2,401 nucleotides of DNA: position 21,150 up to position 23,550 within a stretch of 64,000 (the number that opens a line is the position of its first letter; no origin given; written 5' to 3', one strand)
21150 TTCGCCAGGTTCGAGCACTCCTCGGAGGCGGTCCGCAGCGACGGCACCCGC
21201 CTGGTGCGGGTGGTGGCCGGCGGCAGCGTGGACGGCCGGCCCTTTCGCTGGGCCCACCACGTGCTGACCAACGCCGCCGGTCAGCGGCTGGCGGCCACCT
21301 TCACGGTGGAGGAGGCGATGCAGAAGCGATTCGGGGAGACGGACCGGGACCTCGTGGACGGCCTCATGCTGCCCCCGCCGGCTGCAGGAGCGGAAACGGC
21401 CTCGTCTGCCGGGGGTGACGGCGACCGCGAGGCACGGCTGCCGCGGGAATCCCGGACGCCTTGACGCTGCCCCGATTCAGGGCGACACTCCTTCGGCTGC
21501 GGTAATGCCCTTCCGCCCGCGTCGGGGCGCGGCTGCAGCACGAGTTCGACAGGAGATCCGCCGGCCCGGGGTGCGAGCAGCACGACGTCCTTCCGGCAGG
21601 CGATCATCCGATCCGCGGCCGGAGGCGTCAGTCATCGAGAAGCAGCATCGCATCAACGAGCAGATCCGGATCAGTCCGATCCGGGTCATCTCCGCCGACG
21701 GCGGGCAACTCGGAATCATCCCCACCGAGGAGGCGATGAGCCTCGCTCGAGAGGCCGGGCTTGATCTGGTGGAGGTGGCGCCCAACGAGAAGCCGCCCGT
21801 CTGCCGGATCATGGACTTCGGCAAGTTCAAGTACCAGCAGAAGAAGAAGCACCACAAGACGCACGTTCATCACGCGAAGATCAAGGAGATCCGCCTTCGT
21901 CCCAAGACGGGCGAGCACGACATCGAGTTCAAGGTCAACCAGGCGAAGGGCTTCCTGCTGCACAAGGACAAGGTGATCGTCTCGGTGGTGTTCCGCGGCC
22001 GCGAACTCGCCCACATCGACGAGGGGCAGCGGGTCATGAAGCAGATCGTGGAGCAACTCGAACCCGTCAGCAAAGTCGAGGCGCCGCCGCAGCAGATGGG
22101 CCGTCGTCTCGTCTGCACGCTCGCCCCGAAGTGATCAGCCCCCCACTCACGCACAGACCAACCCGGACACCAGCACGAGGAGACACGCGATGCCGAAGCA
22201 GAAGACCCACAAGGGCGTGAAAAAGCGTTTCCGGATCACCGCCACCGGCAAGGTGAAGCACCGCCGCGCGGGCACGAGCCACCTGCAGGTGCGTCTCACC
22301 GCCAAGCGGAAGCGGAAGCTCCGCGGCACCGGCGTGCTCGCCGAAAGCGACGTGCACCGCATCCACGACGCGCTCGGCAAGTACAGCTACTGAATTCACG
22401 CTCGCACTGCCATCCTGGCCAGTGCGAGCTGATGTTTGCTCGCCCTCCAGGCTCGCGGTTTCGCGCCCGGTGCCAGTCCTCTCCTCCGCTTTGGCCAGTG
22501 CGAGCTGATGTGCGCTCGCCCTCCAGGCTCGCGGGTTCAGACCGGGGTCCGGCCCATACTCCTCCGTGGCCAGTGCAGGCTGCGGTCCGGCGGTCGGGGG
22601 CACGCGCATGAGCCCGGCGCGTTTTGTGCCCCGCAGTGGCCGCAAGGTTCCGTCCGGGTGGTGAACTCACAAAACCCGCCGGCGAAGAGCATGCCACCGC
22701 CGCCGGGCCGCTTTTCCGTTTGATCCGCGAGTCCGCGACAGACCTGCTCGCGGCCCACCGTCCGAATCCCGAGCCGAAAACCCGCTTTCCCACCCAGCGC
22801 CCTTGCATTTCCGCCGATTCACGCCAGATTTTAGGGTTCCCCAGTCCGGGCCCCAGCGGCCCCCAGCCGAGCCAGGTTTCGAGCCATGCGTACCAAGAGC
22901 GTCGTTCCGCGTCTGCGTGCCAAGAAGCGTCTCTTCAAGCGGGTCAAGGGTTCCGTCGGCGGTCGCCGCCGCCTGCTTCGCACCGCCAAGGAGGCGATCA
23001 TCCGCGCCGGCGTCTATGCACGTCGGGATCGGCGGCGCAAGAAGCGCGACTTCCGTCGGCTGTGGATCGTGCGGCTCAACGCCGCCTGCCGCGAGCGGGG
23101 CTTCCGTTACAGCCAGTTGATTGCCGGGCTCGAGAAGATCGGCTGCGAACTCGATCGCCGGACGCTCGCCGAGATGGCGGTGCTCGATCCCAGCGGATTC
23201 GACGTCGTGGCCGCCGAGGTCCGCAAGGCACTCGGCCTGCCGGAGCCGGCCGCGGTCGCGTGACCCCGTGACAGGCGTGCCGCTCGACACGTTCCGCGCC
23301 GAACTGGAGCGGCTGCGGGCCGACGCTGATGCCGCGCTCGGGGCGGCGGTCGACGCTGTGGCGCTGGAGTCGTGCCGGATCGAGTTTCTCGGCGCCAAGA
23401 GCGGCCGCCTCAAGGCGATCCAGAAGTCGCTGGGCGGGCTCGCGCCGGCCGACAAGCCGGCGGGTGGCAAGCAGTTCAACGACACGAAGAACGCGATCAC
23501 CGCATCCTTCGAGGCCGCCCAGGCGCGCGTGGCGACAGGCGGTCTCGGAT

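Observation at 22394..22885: A 492-nt structured, repeat-bearing spacer splits the normally contiguous rpmI-rplT pair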

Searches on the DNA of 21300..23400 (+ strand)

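Call 6: search_rna_families(source=window, start=21300, end=23400, threshold=evalue, max_evalue=10, show_alignments=3)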
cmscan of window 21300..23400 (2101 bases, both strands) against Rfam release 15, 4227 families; matches with E-value up to 10: 3.
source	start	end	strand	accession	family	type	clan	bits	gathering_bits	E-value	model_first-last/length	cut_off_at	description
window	22956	22973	-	RF01074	RF_site1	Cis-reg; frameshift_element;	-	19.8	40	1.6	13-30/40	no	Putative RNA-dependent RNA polymerase ribosomal frameshift site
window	22293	22349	-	RF02886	npcTB_6715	Gene; sRNA;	-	12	72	4.7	98-153/212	no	Mycobacterium sRNA 6715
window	21413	21512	-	RF00534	SgrS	Gene; antisense;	-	10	37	8.7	1-232/232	no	SgrS RNA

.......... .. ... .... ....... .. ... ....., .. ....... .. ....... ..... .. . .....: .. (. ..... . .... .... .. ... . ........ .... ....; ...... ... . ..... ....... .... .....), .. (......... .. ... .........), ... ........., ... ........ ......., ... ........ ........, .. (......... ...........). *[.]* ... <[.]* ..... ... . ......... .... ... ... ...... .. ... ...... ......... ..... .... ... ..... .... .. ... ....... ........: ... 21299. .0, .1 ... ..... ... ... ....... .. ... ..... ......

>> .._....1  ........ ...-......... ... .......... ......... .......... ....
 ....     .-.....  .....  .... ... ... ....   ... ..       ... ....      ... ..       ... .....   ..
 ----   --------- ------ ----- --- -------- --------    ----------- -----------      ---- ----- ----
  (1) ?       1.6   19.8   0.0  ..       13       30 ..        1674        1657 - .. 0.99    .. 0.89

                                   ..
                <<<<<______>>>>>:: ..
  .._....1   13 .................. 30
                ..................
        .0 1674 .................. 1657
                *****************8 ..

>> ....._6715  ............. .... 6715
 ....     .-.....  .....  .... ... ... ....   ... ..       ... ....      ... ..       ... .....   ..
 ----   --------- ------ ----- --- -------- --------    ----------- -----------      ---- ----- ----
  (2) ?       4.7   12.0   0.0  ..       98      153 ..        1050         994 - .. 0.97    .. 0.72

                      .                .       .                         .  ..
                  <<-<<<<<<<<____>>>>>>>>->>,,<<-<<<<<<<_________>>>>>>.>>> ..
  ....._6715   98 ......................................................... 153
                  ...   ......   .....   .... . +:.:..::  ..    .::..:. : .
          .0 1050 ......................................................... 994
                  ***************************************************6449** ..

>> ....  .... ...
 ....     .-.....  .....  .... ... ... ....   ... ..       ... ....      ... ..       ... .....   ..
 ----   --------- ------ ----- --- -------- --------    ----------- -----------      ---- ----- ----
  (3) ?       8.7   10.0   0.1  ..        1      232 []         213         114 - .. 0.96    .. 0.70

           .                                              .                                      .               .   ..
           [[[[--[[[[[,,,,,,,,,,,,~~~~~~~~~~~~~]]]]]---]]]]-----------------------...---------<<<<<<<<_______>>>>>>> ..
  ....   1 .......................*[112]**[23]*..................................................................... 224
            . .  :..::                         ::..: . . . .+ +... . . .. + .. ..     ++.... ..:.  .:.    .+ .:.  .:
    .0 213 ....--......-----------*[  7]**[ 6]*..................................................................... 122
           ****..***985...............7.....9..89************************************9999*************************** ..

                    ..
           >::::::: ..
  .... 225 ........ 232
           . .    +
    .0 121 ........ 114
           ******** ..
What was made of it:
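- On L20 leader (Rfam RF00558 and other ribosomal-protein leaders in Rfam 15): At E <= 10 on 21300-23400 there were only three chance-level hits, none a ribosomal leader (call 6).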

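Call 29: search_rna_families(sources=[L001, L032, L042, L071, L074, L024, L036, L043, L037, L017, L057, L111], threshold=gathering)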
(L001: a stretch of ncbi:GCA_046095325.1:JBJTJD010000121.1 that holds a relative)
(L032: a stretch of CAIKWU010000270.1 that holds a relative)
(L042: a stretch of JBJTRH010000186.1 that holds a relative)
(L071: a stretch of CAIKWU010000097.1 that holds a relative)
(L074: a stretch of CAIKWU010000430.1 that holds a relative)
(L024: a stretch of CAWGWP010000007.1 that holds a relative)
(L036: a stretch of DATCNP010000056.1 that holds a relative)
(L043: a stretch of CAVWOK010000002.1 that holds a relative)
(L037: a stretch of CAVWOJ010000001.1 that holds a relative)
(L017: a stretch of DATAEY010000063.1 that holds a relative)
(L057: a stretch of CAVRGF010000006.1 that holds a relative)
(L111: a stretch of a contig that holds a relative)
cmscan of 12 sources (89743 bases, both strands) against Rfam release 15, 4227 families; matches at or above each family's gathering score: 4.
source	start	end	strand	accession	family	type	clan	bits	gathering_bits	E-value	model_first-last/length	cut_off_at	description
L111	2411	2483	-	RF00005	tRNA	Gene; tRNA;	CL00001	69.3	29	6.7e-13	1-71/71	no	tRNA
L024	257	329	-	RF00005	tRNA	Gene; tRNA;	CL00001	68.1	29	1.5e-12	1-71/71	no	tRNA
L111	6469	6541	+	RF00005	tRNA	Gene; tRNA;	CL00001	67.6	29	2e-12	1-71/71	no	tRNA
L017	7784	8000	-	RF00023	tmRNA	Gene;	CL00001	48.7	47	4.8e-16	146-374/374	5'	transfer-messenger RNA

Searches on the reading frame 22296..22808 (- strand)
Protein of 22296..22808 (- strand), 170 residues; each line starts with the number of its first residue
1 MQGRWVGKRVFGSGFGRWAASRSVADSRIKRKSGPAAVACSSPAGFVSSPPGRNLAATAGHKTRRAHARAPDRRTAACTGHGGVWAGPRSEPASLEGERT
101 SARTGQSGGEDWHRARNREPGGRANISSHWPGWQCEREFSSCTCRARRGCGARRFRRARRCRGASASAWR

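Call 50: search_protein_families(library=pfam, proteins=[window:22296-22808:-], max_evalue=0.1)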
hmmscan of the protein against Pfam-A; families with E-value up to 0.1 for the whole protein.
window:22296-22808:- (170 aa): 0 families
